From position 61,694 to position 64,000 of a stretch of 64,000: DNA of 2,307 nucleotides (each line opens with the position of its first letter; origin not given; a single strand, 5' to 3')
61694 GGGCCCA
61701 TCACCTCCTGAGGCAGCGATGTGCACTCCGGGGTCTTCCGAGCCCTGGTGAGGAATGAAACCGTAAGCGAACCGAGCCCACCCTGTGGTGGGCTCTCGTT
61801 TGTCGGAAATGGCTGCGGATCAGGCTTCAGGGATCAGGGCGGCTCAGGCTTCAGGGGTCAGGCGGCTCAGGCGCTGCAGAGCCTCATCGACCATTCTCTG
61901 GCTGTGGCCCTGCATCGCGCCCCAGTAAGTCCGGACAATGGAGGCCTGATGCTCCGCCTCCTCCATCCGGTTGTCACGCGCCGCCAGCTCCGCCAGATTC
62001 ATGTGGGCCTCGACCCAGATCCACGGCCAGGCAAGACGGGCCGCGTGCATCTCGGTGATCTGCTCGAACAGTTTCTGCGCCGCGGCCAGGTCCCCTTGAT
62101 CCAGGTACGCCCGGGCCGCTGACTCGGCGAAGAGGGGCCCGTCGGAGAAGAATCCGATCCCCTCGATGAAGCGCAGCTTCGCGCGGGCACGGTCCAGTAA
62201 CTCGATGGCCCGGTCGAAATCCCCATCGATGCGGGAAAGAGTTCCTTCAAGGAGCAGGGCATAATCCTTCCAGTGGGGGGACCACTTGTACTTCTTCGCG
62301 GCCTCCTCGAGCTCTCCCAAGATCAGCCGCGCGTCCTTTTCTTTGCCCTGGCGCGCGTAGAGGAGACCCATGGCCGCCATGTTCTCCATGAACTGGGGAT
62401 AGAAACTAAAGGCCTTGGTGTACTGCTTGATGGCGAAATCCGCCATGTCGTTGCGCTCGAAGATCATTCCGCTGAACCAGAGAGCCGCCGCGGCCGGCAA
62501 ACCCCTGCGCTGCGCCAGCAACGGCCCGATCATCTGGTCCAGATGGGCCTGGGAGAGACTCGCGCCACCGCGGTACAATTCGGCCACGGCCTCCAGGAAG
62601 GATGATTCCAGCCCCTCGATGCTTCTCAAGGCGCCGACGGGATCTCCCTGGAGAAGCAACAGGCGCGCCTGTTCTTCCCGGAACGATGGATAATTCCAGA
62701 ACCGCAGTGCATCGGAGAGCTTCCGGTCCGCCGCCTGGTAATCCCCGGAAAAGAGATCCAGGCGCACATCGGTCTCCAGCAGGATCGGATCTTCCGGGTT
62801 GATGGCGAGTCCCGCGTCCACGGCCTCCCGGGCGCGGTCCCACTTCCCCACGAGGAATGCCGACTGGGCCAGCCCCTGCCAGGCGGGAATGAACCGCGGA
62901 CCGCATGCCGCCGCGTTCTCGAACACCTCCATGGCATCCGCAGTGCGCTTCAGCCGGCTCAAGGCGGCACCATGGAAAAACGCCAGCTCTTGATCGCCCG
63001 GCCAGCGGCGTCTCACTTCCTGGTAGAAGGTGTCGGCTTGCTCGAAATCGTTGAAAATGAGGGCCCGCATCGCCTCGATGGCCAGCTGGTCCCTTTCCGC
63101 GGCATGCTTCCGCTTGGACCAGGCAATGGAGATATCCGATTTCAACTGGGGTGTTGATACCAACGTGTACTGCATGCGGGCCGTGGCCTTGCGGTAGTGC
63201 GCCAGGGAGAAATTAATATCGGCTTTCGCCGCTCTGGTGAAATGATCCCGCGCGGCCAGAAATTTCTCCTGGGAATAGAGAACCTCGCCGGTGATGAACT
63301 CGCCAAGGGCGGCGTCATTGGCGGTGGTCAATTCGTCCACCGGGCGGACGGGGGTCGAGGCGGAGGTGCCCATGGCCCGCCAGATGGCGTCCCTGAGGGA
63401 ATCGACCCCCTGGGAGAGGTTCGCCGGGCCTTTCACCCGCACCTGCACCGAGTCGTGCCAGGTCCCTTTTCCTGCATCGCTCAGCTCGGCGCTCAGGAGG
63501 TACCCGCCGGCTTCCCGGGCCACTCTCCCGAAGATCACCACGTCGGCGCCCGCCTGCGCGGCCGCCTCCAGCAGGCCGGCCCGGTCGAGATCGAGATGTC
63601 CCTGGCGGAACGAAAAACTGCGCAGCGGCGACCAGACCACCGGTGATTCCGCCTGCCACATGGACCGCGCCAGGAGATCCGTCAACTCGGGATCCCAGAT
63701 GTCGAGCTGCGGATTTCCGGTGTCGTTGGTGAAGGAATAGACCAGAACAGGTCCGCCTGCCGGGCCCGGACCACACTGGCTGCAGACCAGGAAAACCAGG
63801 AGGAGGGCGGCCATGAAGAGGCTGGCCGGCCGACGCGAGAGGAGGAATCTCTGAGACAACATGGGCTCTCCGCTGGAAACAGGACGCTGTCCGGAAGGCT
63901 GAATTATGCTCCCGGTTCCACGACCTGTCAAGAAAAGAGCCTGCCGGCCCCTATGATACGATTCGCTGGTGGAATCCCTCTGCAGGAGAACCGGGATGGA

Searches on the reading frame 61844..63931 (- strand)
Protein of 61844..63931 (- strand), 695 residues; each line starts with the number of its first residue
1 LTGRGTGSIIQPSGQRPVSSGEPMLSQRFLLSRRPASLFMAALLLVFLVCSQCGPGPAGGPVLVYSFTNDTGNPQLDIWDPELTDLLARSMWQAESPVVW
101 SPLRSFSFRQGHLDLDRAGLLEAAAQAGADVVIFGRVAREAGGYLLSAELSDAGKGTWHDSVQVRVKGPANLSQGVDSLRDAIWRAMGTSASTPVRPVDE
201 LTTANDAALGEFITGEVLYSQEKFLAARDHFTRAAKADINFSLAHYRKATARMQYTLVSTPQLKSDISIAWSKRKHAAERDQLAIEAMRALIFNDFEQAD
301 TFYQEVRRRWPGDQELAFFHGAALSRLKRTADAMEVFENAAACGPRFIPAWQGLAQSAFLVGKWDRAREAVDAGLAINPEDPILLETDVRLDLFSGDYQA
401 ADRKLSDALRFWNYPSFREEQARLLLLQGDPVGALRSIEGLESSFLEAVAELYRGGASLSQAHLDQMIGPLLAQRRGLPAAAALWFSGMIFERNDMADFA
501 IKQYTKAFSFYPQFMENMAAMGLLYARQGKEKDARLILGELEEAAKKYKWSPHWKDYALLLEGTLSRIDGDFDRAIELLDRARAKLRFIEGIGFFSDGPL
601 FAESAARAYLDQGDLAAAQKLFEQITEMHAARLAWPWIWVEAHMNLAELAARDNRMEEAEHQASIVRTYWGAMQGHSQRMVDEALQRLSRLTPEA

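Call 48: search_protein_families(library=pfam, proteins=[window:61844-63931:-], max_evalue=0.01)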
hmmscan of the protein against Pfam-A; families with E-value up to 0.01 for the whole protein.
window:61844-63931:- (695 aa): 11 families
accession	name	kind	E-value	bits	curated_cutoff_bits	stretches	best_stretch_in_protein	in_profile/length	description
PF07719.23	TPR_2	-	2.8e-11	43.1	27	1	350-381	3-34/34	Tetratricopeptide repeat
PF13428.12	TPR_14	-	2.9e-11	43.3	23.5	1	350-385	3-38/44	Tetratricopeptide repeat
PF14559.12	TPR_19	-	7.2e-11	42.7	25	1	328-382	5-59/68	Tetratricopeptide repeat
PF13432.12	TPR_16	-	4.5e-10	40.2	32.7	1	605-662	3-52/65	Tetratricopeptide repeat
PF00515.34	TPR_1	-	6.4e-07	29.4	27.8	0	350-381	3-34/34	Tetratricopeptide repeat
PF13431.12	TPR_17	-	2e-06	28.1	24.4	0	337-369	2-34/34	Tetratricopeptide repeat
PF25062.1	ARM_TT21_N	-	5.9e-05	23.3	40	0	297-339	11-52/222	Tetratricopeptide repeat protein 21 N-terminal ARM repeat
PF13414.12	TPR_11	-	0.00034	20.7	26.8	0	500-529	13-42/42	TPR repeat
PF12895.13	ANAPC3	-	0.0004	21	27.2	0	312-372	21-80/82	Anaphase-promoting complex, cyclosome, subunit 3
PF13424.12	TPR_12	-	0.0019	18.8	30.1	0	605-628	51-74/77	Tetratricopeptide repeat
PF13181.12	TPR_8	-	0.0059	17.1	25.7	0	606-628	8-30/34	Tetratricopeptide repeat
